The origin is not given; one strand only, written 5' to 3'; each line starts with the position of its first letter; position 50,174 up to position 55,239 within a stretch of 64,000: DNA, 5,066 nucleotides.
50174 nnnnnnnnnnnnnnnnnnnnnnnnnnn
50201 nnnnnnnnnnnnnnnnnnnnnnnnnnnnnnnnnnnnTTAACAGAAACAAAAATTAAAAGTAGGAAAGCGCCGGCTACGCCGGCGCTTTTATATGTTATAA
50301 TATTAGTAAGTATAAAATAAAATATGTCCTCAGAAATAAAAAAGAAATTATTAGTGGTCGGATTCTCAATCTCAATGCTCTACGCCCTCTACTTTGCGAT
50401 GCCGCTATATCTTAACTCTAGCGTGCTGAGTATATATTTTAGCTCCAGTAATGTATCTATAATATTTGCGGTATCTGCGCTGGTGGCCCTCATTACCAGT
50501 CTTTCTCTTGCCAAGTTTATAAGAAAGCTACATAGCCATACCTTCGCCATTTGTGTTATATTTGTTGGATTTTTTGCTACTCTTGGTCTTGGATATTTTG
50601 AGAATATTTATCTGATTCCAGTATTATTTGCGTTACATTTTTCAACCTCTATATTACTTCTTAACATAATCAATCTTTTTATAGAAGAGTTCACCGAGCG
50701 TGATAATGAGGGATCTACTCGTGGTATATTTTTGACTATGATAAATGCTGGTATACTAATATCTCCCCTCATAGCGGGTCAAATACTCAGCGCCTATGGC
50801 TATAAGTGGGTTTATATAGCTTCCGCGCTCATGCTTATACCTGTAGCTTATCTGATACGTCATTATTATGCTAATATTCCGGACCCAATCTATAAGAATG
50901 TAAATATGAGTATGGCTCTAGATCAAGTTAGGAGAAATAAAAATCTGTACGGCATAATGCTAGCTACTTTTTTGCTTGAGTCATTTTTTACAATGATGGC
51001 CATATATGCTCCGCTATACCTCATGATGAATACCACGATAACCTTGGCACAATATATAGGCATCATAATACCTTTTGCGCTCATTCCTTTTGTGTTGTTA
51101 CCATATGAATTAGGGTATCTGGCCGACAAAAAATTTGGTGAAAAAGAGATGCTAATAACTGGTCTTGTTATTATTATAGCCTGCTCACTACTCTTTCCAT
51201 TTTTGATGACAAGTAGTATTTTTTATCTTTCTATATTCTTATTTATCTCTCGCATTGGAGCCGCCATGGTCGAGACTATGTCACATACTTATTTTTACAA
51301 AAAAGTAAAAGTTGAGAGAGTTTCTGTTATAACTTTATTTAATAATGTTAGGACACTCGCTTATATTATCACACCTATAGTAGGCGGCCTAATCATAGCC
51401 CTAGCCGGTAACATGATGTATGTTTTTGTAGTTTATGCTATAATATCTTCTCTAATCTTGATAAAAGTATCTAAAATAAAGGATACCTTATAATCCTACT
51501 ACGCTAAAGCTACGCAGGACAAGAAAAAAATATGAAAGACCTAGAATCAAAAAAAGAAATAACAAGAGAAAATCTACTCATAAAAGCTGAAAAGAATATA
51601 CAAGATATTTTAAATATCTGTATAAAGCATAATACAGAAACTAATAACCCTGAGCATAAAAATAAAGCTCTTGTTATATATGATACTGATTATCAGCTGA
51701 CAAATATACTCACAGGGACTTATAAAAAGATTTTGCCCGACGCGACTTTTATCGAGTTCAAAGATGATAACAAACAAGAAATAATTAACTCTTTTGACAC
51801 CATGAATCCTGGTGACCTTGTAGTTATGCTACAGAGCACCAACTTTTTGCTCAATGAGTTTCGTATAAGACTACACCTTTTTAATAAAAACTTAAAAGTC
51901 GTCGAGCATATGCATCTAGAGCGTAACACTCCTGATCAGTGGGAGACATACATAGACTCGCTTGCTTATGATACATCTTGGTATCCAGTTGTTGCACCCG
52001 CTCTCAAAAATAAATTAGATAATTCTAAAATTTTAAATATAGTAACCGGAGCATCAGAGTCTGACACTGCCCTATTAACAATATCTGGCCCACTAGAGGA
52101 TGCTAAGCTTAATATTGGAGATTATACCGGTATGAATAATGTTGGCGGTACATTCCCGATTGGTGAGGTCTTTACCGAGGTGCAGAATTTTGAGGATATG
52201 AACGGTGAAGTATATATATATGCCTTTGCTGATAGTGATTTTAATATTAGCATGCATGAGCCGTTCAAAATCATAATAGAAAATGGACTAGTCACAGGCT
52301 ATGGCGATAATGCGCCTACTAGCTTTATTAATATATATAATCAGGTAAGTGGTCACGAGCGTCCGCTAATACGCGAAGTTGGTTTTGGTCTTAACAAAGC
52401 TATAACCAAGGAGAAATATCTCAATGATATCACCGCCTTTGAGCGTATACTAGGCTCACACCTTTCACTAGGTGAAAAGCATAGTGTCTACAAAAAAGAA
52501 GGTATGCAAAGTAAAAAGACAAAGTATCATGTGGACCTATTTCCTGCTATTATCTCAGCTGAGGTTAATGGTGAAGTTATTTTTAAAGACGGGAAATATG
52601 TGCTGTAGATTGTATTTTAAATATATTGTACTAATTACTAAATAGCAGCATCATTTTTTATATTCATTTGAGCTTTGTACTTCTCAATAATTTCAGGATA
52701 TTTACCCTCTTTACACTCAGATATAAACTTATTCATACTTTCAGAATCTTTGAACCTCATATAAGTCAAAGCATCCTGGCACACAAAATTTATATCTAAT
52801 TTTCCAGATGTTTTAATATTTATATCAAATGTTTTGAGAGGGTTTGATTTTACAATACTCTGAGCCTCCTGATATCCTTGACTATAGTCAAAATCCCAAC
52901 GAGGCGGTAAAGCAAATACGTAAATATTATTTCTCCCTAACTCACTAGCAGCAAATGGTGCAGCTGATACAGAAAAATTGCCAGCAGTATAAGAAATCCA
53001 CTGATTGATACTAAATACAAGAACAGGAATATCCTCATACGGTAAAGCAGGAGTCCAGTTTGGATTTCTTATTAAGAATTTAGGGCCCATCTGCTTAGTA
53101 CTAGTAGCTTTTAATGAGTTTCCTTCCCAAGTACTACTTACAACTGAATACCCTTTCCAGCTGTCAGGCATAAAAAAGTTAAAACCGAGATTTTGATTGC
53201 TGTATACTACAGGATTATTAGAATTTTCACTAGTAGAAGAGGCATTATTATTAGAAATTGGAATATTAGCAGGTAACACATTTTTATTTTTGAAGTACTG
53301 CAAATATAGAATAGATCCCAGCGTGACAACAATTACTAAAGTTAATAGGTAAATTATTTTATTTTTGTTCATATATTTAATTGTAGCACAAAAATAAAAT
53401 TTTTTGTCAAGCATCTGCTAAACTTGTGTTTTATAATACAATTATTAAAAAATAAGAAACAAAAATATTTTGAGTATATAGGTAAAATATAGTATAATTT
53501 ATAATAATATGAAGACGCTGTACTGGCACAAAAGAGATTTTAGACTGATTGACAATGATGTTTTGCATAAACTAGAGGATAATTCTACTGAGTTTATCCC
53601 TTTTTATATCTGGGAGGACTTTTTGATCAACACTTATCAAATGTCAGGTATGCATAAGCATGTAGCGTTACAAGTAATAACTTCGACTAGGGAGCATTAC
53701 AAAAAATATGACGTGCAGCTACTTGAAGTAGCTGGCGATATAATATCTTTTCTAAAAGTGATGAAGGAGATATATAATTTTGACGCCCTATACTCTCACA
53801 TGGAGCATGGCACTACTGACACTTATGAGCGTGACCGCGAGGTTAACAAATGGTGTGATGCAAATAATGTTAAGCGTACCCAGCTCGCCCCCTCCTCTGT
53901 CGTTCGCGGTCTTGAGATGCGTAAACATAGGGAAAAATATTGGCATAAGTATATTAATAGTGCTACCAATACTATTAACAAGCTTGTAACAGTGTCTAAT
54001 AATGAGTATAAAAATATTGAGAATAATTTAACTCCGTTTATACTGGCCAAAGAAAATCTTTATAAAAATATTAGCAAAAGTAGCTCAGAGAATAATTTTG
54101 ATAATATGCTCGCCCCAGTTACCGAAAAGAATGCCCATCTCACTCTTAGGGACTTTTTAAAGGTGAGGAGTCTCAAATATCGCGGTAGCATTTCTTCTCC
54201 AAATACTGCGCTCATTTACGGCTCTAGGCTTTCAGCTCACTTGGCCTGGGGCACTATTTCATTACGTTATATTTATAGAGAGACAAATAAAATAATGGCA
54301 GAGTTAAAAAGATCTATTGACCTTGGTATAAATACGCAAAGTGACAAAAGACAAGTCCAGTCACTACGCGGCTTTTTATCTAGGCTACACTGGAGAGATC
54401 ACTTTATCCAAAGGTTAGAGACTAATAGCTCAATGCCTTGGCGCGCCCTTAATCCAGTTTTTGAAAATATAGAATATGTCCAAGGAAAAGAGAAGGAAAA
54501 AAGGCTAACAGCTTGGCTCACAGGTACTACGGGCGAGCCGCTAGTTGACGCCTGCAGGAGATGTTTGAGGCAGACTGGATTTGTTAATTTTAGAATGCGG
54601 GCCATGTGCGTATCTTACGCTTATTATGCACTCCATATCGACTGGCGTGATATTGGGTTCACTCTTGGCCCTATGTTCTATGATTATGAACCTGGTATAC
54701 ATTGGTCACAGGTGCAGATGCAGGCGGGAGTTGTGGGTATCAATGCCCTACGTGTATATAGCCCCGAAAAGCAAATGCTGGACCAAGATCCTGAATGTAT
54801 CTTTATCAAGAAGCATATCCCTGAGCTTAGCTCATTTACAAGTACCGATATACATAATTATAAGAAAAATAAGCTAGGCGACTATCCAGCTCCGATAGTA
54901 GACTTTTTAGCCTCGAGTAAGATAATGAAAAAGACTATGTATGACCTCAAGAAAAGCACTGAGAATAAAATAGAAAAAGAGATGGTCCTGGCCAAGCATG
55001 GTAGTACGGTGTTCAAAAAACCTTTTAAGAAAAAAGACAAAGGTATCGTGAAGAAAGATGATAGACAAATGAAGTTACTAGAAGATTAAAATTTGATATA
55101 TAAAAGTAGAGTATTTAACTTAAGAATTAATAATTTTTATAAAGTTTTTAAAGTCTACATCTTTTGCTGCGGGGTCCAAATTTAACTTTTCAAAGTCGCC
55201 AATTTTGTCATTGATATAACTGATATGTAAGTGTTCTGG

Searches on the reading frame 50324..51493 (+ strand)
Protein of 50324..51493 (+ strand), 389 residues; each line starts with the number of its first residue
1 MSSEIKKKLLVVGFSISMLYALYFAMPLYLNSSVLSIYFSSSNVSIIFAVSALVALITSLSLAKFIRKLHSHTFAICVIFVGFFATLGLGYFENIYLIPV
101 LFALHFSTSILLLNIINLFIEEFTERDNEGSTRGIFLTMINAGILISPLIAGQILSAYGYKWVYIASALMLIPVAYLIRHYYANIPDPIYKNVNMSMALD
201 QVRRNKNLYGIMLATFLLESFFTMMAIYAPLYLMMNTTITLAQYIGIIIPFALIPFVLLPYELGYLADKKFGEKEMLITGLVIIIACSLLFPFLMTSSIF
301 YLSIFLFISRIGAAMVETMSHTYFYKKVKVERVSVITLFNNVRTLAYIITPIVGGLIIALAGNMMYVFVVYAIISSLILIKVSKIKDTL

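Call 80: search_protein_families(library=pfam, proteins=[window:50324-51493:+], max_evalue=0.00001)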
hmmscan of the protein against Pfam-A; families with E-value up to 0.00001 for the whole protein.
window:50324-51493:+ (389 aa): 1 family
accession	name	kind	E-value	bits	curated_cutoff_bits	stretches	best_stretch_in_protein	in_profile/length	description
PF07690.21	MFS_1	-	9.5e-27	94.3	33.4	2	212-380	2-166/347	Major Facilitator Superfamily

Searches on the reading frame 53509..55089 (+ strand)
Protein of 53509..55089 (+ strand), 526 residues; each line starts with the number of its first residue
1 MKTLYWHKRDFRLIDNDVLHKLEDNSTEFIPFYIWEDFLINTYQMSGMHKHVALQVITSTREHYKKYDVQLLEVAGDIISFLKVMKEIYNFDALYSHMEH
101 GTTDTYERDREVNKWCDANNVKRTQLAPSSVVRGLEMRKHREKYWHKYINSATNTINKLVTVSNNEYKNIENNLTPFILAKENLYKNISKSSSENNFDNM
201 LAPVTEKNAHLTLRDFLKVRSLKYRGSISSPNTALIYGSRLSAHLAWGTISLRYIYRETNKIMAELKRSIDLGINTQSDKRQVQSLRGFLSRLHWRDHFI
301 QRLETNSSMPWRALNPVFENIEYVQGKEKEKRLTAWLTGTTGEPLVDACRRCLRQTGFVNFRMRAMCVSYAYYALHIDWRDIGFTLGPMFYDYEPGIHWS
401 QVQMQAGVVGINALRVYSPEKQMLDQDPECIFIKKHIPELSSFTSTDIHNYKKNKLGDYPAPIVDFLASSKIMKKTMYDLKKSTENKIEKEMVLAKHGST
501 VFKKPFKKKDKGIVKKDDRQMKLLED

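Call 81: search_protein_families(library=pfam, proteins=[window:53509-55089:+], max_evalue=0.00001)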
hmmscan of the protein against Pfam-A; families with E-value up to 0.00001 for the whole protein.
window:53509-55089:+ (526 aa): 2 families
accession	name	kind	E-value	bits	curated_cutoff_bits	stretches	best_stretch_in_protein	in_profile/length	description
PF03441.19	FAD_binding_7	-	6.9e-48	163.2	27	1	289-477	1-201/203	FAD binding domain of DNA photolyase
PF00875.24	DNA_photolyase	-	6.7e-11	42.8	26.6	1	3-142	1-139/164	DNA photolyase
